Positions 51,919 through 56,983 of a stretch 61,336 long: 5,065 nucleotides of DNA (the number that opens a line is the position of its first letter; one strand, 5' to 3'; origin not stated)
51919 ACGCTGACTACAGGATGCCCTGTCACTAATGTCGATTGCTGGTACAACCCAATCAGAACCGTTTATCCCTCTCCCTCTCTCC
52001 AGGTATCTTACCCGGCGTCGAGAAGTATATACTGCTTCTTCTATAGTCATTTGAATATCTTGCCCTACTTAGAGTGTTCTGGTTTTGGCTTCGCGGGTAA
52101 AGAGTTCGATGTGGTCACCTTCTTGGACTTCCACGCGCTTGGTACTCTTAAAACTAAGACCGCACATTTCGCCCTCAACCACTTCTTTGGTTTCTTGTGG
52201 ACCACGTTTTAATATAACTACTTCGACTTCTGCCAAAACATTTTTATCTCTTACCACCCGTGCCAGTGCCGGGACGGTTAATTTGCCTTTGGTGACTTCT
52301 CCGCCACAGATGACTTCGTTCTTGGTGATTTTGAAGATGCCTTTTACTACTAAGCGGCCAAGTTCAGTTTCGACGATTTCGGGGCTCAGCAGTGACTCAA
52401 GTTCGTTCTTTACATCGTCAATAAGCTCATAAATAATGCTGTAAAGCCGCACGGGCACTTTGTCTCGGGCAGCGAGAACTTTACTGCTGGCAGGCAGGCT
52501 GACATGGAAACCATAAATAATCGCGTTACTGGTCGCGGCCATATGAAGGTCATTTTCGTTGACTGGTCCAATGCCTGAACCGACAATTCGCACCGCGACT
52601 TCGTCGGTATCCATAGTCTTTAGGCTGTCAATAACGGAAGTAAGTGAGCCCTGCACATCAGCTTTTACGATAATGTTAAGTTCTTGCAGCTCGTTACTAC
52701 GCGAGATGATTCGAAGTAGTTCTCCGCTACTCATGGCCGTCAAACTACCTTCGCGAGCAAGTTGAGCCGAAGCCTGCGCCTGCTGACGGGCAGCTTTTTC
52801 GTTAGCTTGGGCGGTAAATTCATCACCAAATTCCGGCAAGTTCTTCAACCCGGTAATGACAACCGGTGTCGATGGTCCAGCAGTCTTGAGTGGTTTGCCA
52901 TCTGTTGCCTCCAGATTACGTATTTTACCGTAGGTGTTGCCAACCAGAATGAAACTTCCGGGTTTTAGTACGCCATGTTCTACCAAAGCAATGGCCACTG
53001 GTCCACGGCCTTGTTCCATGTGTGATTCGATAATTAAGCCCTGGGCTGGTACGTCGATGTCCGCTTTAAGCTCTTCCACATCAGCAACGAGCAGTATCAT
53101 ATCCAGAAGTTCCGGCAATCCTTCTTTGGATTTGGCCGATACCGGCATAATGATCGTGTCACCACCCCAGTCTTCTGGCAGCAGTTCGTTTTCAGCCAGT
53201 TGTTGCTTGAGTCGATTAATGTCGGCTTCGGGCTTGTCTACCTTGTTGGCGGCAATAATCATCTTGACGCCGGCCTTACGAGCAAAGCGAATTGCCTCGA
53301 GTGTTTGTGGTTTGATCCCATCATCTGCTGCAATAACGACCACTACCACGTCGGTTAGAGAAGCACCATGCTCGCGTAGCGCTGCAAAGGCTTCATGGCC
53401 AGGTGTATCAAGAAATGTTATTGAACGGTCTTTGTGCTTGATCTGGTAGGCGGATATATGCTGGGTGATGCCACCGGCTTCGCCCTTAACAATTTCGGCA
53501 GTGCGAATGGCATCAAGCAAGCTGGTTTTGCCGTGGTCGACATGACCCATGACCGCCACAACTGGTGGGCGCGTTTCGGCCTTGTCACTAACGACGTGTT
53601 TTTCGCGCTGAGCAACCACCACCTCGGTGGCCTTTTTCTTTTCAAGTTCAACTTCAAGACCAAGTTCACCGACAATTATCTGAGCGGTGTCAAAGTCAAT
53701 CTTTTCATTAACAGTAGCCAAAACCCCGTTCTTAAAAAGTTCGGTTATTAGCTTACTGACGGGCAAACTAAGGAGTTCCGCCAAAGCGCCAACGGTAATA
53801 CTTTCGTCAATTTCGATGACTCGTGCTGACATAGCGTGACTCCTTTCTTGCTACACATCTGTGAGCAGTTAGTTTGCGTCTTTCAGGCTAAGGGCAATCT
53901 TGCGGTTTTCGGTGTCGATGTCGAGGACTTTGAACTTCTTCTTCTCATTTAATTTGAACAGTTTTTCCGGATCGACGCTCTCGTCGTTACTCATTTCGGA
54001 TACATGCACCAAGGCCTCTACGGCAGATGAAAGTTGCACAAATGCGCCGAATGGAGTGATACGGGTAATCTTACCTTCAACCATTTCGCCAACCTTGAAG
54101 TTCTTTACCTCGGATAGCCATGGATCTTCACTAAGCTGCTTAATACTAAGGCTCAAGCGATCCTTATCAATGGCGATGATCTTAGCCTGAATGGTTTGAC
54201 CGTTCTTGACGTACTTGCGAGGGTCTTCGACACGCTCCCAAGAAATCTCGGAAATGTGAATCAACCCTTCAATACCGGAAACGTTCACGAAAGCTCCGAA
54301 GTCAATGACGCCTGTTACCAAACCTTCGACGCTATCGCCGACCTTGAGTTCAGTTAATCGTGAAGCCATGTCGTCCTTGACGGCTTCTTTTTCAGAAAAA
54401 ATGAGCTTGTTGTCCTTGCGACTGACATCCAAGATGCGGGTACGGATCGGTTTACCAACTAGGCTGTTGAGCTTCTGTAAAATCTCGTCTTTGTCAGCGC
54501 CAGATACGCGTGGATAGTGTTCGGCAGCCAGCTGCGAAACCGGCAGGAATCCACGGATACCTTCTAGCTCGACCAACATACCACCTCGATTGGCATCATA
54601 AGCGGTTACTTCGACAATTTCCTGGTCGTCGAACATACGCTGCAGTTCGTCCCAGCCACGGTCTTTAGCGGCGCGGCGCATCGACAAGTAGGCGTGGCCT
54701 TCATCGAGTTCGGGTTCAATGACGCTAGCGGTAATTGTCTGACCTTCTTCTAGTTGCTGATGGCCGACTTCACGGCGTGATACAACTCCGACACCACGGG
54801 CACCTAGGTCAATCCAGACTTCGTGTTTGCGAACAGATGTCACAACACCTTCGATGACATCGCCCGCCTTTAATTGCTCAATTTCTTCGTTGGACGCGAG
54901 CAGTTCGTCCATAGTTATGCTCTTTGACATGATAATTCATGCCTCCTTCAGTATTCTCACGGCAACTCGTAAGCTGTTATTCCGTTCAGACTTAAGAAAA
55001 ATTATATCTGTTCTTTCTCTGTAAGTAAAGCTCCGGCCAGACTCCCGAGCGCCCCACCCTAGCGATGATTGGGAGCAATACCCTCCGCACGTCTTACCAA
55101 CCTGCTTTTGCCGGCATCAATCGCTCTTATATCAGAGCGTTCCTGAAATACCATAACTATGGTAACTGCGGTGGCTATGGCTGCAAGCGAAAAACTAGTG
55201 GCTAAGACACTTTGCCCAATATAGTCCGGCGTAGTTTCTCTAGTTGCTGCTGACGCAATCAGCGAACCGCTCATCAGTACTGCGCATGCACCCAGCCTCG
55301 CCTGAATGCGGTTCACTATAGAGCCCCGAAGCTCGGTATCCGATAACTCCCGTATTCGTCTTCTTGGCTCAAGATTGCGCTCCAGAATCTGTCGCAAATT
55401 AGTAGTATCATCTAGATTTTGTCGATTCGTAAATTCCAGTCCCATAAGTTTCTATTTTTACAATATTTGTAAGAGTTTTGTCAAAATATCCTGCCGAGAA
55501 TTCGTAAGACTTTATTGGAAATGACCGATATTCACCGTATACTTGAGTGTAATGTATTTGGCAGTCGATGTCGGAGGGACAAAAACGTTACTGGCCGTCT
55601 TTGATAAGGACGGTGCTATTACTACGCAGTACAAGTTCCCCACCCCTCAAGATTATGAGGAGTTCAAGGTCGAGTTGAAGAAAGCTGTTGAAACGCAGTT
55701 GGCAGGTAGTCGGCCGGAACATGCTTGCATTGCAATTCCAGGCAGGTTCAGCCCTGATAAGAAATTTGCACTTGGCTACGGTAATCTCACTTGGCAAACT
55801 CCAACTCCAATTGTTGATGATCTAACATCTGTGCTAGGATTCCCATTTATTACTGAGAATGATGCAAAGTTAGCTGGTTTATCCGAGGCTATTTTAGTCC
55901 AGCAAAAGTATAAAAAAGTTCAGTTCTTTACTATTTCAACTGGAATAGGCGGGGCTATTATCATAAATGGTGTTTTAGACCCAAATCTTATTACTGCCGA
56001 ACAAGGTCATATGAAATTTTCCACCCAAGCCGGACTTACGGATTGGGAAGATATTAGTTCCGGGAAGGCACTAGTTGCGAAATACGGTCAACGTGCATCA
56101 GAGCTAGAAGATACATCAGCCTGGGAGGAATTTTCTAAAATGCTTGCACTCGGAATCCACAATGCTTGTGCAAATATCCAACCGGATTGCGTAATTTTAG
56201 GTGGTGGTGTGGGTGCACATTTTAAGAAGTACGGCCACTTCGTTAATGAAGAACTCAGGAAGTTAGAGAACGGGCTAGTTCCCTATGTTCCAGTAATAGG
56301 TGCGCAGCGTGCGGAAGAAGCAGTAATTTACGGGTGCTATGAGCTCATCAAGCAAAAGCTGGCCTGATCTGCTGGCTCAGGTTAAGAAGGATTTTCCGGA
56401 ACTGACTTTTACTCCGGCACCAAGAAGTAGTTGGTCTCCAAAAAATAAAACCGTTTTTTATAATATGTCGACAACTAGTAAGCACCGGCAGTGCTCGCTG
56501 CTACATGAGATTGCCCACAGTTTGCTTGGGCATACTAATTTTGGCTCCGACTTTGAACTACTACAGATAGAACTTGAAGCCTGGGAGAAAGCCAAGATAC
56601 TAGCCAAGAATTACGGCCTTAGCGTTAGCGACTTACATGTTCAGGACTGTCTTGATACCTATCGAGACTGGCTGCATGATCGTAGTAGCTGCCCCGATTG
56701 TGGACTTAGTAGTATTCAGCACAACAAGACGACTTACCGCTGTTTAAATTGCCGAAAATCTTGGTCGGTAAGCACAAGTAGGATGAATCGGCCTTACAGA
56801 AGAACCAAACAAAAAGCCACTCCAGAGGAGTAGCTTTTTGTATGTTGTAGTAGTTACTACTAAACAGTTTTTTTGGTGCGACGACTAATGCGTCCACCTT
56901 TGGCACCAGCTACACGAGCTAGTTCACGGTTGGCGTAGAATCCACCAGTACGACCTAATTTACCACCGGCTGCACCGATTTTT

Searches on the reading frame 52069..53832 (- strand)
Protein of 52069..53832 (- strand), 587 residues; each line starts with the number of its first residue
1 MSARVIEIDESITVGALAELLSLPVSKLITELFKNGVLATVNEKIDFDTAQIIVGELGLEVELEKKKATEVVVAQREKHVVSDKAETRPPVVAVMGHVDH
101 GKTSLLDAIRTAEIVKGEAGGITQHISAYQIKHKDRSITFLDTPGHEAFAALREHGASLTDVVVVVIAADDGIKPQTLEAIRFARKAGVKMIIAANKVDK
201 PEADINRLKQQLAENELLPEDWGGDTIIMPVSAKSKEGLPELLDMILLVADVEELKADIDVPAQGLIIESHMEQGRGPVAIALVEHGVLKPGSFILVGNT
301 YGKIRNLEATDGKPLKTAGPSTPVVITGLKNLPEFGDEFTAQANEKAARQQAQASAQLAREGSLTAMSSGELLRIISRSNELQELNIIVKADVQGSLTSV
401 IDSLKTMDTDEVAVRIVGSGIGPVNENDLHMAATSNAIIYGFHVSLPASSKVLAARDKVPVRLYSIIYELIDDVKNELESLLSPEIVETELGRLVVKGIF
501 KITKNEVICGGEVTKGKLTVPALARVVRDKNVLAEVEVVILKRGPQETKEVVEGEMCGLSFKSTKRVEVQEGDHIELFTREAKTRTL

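Call 12: search_protein_families(library=pfam, proteins=[window:52069-53832:-], max_evalue=0.001)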
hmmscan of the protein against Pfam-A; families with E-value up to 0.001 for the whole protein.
window:52069-53832:- (587 aa): 9 families
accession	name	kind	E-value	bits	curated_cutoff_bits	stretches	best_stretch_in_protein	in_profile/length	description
PF00009.33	GTP_EFTU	-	5.3e-37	127.7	26.5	1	92-247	6-183/188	Elongation factor Tu GTP binding domain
PF11987.13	IF-2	-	9.4e-33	113.1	27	1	376-475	16-117/117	Translation-initiation factor 2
PF22042.2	EF-G_D2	-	8.1e-21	74.4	27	1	262-341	1-83/84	Elongation factor G domain 2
PF01926.29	MMR_HSR1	-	9e-13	48.8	21.9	1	92-197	2-113/113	50S ribosome-binding GTPase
PF04760.21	IF2_N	-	1.6e-09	37.9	25.3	1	10-59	2-52/53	Translation initiation factor IF-2, N-terminal region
PF00025.27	Arf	-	2.7e-07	30.7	22.3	1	94-246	19-170/174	ADP-ribosylation factor family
PF02421.24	FeoB_N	-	4.3e-06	26.8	27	1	92-245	3-155/156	Ferrous iron transport protein B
PF00071.28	Ras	-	2.6e-05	24.3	21.6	1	93-245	3-155/162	Ras family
PF09439.16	SRPRB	-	0.00013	21.9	25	1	90-208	4-129/178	Signal recognition particle receptor beta subunit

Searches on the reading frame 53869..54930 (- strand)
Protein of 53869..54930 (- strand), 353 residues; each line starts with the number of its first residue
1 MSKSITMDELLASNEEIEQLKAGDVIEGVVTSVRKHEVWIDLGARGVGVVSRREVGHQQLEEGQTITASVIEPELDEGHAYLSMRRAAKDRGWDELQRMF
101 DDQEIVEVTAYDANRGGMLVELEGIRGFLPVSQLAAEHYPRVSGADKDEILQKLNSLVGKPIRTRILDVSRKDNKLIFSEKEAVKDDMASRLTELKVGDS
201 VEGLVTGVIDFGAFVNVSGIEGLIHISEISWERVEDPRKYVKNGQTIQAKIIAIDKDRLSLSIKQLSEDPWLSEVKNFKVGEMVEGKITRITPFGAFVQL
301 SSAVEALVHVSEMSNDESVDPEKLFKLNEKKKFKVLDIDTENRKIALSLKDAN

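Call 13: search_protein_families(library=pfam, proteins=[window:53869-54930:-], max_evalue=0.001)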
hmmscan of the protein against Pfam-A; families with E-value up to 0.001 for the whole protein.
window:53869-54930:- (353 aa): 5 families
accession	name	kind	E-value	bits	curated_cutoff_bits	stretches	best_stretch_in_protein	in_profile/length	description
PF00575.29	S1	-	1.4e-56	189.2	22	4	195-264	2-74/74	S1 RNA binding domain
PF23459.1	S1_RRP5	-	9.7e-17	61.7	27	1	281-349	4-72/72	RRP5 S1 domain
PF21710.3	Spt6_S1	-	9.1e-14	52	27.5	2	276-351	12-88/91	Spt6, S1/OB domain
PF24685.1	OB_RRP5_4th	-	2.2e-06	28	31.5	0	279-338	7-71/92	RRP5 OB-fold domain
PF13509.12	S1_2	-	3.6e-06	27.4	21.8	0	280-319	1-40/61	S1 domain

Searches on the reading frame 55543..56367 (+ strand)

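Call 13: search_protein_families(library=pfam, proteins=[window:55543-56367:+], max_evalue=0.001)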
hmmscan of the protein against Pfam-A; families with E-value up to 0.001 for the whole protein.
window:55543-56367:+ (274 aa): 2 families
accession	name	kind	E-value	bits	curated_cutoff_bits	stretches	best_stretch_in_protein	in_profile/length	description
PF00480.26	ROK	-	3.5e-32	112.6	22.9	1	5-271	1-293/294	ROK family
PF02685.22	Glucokinase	-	9.1e-10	38.5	22.1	1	6-161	1-163/314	Glucokinase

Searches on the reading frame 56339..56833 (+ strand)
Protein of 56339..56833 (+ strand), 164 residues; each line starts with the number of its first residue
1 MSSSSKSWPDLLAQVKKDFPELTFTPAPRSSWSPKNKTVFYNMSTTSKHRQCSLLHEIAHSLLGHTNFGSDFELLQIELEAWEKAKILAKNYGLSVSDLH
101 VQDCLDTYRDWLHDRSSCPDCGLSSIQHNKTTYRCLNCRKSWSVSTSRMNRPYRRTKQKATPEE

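Call 13: search_protein_families(library=pfam, proteins=[window:56339-56833:+], max_evalue=0.001)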
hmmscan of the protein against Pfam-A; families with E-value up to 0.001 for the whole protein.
window:56339-56833:+ (164 aa): 1 family
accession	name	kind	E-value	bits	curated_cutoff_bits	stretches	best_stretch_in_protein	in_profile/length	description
PF06114.19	Peptidase_M78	-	7.4e-05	23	22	1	30-67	22-59/123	IrrE N-terminal-like domain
